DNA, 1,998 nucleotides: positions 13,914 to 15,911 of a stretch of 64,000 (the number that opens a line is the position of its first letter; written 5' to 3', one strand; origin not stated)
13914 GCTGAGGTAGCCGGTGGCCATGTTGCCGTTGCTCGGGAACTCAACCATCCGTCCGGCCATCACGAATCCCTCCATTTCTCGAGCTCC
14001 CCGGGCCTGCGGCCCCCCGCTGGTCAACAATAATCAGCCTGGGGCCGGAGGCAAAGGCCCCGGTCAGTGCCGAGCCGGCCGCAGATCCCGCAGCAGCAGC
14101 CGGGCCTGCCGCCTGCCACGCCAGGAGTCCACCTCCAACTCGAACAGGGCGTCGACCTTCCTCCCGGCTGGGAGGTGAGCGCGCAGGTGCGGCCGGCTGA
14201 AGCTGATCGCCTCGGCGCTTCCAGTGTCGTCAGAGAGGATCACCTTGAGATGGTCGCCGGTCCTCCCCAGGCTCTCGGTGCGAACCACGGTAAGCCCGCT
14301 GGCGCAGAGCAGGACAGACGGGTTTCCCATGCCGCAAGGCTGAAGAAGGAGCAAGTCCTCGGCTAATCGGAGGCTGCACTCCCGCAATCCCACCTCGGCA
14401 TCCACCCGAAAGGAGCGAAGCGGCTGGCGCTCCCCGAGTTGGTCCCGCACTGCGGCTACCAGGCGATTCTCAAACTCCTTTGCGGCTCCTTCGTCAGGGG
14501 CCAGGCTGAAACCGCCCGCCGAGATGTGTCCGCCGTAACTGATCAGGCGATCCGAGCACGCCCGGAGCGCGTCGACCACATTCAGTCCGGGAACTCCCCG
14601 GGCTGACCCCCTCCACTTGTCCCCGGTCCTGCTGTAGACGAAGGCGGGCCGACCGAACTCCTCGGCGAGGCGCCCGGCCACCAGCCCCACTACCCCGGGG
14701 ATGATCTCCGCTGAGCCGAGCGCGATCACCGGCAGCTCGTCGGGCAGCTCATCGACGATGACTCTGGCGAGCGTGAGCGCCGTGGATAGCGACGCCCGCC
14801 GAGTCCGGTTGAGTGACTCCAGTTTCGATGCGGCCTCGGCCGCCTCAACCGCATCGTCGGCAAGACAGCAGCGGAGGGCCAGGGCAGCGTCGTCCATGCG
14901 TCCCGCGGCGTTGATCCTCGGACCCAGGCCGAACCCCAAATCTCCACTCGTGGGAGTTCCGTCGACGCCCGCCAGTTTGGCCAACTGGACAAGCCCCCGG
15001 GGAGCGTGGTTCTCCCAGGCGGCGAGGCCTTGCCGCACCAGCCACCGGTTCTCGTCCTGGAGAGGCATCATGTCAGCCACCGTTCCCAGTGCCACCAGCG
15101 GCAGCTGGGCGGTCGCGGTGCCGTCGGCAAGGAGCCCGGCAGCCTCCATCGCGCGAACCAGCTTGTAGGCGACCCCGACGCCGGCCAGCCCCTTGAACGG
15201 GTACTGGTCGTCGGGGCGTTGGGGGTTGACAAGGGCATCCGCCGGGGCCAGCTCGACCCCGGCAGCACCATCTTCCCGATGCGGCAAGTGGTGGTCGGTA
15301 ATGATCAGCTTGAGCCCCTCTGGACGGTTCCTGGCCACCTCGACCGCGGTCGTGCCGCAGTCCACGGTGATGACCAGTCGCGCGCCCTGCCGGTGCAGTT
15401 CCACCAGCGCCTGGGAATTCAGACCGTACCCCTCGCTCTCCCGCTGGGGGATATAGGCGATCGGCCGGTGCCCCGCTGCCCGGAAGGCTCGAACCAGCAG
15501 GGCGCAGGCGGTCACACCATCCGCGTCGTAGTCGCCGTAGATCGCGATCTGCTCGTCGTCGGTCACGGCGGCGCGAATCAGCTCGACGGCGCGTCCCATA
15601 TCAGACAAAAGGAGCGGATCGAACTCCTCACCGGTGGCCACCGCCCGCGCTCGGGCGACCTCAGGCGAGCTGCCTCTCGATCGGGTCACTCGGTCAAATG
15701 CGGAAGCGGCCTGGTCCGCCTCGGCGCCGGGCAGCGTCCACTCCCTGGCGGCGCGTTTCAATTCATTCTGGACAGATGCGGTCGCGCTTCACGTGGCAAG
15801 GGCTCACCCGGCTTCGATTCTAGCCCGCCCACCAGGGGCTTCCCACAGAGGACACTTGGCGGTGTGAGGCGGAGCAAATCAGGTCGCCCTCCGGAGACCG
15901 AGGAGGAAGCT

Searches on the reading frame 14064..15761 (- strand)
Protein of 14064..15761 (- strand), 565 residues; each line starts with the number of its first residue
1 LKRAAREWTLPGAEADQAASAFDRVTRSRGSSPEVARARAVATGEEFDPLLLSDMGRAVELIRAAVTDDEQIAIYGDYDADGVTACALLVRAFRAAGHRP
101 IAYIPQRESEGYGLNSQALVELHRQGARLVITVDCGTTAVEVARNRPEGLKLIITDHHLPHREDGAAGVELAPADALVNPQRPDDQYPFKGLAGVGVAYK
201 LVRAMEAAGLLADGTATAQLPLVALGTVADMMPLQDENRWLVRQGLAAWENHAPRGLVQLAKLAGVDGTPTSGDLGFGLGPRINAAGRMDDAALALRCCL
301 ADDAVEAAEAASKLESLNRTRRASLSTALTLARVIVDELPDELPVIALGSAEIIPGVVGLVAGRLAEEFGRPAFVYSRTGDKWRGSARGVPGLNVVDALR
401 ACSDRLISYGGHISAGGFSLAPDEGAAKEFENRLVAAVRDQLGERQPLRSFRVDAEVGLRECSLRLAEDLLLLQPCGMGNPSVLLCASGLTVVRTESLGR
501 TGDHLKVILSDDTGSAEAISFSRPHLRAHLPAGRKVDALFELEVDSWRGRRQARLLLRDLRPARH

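Call 52: search_protein_families(library=pfam, proteins=[window:14064-15761:-], max_evalue=0.00001)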
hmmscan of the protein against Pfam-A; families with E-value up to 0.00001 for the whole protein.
window:14064-15761:- (565 aa): 3 families
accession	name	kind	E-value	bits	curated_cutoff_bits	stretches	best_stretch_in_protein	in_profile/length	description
PF17768.7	RecJ_OB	-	8.5e-21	74.5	27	1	453-559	1-107/107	RecJ OB domain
PF01368.27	DHH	-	3.3e-20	73.1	28.1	1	71-206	1-104/125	DHH family, N-terminal domain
PF02272.25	DHHA1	-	9.7e-08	32.8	25.9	1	350-434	10-92/102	DHHA1 domain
